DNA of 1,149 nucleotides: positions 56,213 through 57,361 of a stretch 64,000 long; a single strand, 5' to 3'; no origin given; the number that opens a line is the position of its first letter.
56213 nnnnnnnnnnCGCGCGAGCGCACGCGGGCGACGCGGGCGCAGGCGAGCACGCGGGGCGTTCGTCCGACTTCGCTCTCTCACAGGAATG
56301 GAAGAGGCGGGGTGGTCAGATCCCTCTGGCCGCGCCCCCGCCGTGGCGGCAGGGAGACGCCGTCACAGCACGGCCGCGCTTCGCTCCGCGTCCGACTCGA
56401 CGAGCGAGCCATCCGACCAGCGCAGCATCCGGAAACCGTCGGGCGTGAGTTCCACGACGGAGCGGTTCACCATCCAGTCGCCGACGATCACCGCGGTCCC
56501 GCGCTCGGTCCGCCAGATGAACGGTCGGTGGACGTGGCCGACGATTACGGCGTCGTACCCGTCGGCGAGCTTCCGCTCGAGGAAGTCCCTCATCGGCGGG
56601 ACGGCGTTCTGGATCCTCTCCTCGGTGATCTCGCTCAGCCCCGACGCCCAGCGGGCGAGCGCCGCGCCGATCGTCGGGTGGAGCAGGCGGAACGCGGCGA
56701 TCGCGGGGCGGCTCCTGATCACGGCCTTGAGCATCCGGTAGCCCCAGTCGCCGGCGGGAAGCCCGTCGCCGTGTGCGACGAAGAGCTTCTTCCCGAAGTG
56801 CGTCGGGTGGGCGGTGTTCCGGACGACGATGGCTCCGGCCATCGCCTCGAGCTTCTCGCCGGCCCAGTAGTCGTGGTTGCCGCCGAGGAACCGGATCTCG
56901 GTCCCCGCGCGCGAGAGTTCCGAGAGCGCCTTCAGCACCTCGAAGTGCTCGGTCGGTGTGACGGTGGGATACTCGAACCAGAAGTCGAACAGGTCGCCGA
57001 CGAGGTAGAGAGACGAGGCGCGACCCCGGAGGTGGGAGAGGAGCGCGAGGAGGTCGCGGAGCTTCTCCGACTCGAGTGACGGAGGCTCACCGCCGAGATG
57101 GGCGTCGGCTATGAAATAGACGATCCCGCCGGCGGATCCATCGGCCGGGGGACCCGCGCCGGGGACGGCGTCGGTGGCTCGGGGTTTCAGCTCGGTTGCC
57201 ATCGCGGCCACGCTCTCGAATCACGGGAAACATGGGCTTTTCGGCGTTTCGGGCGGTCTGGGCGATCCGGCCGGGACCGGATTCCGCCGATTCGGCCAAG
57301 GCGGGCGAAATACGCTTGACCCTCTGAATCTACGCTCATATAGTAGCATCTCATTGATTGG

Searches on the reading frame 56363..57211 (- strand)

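Call 4: search_protein_families(library=pfam, proteins=[window:56363-57211:-], max_evalue=1)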
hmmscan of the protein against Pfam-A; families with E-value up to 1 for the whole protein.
window:56363-57211:- (282 aa): 4 families
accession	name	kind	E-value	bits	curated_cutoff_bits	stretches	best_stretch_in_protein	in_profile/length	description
PF00149.33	Metallophos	-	1.3e-07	32.7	21.5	1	31-230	3-191/191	Calcineurin-like phosphoesterase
PF12850.12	Metallophos_2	-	2.2e-05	25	27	2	32-151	4-92/154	Calcineurin-like phosphoesterase superfamily domain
PF12710.13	HAD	-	0.013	16.4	27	1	165-236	34-119/189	haloacid dehalogenase-like hydrolase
PF01565.28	FAD_binding_4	-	0.17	12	26.4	1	84-132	5-50/139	FAD binding domain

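Call 81: search_protein_families(library=ncbifam, proteins=[window:56363-57211:-], max_evalue=0.001)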
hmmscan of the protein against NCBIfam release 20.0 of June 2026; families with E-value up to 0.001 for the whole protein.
window:56363-57211:- (282 aa): 3 families
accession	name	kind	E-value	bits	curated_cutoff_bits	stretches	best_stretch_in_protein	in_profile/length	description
NF003743.0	PRK05340.1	equivalog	3.4e-28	98.4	134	1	31-264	4-238/242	UDP-2,3-diacylglucosamine diphosphatase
TIGR01854.1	lipid_A_lpxH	equivalog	5.1e-26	91.4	190.35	1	31-259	1-230/231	UDP-2,3-diacylglucosamine diphosphatase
TIGR04123.1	P_estr_lig_assc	hypoth_equivalog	0.00038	19.9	150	0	43-138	45-132/207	ligase-associated DNA damage response endonuclease PdeM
